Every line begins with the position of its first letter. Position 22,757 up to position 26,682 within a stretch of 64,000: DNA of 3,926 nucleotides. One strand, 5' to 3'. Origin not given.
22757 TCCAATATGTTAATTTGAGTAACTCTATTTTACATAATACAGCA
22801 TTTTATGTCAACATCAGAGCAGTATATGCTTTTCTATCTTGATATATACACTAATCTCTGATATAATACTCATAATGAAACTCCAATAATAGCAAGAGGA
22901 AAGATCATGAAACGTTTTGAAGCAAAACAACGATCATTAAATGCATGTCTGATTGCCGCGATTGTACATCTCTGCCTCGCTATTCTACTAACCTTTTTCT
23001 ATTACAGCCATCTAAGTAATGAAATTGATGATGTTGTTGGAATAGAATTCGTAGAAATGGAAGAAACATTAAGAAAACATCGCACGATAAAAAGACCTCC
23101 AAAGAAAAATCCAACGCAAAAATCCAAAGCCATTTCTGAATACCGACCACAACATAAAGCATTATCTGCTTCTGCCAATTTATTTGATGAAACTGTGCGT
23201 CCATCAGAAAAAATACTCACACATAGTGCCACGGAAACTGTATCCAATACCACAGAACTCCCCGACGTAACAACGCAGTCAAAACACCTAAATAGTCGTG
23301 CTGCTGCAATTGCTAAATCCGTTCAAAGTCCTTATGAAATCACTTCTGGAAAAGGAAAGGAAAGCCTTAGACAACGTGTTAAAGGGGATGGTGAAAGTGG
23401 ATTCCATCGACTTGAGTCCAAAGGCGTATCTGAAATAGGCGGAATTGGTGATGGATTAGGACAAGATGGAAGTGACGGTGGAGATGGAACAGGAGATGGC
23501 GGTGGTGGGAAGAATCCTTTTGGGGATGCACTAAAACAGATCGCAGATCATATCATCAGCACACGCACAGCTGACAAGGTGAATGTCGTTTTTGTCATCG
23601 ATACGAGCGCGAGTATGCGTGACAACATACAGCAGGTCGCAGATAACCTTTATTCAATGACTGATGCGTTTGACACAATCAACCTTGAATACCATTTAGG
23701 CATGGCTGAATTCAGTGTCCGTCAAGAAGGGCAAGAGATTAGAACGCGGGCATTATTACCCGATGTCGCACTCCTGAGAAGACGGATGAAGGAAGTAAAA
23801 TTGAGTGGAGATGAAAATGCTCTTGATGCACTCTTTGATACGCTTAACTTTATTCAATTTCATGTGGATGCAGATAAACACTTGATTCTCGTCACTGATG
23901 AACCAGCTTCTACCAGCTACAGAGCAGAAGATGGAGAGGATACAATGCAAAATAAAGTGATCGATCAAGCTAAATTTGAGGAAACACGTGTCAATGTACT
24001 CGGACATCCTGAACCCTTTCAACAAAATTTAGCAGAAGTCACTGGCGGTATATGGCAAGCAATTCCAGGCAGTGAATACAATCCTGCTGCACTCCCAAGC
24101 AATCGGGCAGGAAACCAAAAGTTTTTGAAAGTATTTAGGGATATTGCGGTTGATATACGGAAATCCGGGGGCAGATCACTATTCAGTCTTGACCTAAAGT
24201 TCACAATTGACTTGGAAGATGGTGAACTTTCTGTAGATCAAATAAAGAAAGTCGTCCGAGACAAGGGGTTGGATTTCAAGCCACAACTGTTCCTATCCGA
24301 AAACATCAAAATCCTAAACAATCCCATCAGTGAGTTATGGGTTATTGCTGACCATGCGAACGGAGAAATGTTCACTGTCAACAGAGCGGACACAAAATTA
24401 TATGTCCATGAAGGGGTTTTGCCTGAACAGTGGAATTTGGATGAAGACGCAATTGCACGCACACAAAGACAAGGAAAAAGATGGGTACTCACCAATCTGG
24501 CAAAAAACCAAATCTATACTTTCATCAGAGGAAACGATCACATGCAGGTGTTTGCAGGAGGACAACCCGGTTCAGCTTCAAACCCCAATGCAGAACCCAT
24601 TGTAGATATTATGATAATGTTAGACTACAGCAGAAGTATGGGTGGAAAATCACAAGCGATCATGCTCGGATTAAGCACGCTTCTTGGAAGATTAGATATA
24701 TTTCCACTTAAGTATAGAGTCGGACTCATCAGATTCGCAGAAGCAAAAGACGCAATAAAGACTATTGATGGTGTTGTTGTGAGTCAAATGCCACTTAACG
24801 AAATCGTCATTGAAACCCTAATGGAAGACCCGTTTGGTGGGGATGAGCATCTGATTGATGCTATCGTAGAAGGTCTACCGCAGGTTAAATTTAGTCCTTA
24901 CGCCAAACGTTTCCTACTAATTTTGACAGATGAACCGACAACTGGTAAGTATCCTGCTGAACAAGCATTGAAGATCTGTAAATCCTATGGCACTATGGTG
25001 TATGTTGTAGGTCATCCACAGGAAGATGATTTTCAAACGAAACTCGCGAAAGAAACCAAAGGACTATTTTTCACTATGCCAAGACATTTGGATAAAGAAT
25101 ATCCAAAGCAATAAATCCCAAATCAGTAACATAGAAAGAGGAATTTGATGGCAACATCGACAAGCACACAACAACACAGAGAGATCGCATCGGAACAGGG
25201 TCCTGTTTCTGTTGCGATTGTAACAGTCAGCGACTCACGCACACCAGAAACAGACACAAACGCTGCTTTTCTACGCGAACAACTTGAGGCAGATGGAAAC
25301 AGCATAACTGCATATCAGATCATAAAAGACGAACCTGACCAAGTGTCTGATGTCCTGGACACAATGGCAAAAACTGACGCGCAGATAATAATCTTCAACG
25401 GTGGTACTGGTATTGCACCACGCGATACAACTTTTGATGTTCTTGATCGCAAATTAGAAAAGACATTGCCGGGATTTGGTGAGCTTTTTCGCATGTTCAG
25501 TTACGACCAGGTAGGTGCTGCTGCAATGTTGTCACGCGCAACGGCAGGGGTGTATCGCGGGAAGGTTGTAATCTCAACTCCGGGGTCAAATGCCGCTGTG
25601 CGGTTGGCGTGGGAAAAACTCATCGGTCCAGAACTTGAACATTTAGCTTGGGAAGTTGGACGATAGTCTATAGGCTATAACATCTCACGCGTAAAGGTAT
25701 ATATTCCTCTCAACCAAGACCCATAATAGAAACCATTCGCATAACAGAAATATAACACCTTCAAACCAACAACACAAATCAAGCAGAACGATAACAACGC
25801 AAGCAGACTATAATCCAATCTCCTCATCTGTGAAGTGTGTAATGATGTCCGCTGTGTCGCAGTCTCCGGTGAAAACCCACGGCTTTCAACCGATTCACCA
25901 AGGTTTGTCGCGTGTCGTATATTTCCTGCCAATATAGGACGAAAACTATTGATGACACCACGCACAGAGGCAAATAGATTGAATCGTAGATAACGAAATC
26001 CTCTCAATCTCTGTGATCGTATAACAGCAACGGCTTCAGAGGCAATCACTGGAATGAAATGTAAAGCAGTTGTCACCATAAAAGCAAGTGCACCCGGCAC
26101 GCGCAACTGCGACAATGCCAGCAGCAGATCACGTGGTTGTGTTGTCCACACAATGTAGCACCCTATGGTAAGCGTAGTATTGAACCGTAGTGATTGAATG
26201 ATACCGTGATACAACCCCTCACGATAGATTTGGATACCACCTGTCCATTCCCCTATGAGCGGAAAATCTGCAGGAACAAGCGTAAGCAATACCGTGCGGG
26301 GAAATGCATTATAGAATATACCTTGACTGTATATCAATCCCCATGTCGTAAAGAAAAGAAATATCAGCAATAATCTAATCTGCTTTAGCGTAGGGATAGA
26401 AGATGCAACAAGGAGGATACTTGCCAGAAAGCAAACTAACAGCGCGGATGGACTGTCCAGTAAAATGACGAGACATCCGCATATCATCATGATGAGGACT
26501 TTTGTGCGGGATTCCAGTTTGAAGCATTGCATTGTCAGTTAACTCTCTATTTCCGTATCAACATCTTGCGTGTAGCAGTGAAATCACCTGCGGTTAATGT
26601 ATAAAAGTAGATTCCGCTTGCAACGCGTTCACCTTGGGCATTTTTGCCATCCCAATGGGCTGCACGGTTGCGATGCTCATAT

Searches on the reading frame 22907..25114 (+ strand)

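Call 8: search_protein_families(library=pfam, proteins=[window:22907-25114:+], max_evalue=0.001)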
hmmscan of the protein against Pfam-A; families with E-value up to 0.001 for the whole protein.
window:22907-25114:+ (735 aa): 2 families
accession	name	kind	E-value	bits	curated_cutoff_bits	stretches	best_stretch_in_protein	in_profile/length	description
PF00092.34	VWA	-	1.2e-16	61.9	23.8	2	567-723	1-161/174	von Willebrand factor type A domain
PF13519.12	VWA_2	-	5.5e-06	27.4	27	0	227-331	1-105/107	von Willebrand factor type A domain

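Call 21: search_protein_families(library=ncbifam, proteins=[window:22907-25114:+], max_evalue=0.001)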
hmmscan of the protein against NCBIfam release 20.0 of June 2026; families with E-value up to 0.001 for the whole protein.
window:22907-25114:+ (735 aa): 1 family
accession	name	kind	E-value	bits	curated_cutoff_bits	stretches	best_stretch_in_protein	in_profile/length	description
NF047508.1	VWA_BatA_Lepto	exception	5.2e-06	25.7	380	1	546-722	67-254/315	VWA domain-containing protein BatA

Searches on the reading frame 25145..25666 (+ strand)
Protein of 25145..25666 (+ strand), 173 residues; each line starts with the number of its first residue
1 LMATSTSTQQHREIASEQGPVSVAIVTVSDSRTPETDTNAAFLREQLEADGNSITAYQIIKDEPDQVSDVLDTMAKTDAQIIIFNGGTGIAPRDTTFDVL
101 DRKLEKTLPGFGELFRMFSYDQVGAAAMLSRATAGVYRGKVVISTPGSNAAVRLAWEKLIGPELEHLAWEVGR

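Call 8: search_protein_families(library=pfam, proteins=[window:25145-25666:+], max_evalue=0.001)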
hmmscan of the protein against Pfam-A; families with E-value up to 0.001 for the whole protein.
window:25145-25666:+ (173 aa): 1 family
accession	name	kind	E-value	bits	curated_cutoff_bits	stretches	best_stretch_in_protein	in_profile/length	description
PF00994.29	MoCF_biosynth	-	2.7e-29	102.2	26.6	1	24-166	1-144/144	Probable molybdopterin binding domain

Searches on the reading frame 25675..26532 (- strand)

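Call 8: search_protein_families(library=pfam, proteins=[window:25675-26532:-], max_evalue=0.001)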
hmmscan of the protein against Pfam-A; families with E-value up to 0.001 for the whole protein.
window:25675-26532:- (285 aa): 1 family
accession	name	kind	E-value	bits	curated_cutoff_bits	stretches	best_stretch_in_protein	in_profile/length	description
PF02361.21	CbiQ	-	7e-27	94.9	25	1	5-223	7-211/216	Cobalt transport protein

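Call 21: search_protein_families(library=ncbifam, proteins=[window:25675-26532:-], max_evalue=0.001)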
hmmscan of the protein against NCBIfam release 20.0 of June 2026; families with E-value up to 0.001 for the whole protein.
window:25675-26532:- (285 aa): 1 family
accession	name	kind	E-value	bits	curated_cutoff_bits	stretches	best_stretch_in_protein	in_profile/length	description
TIGR02454.1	ECF_T_CbiQ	equivalog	5.2e-19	68.9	111.8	1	7-183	2-167/200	cobalt ECF transporter T component CbiQ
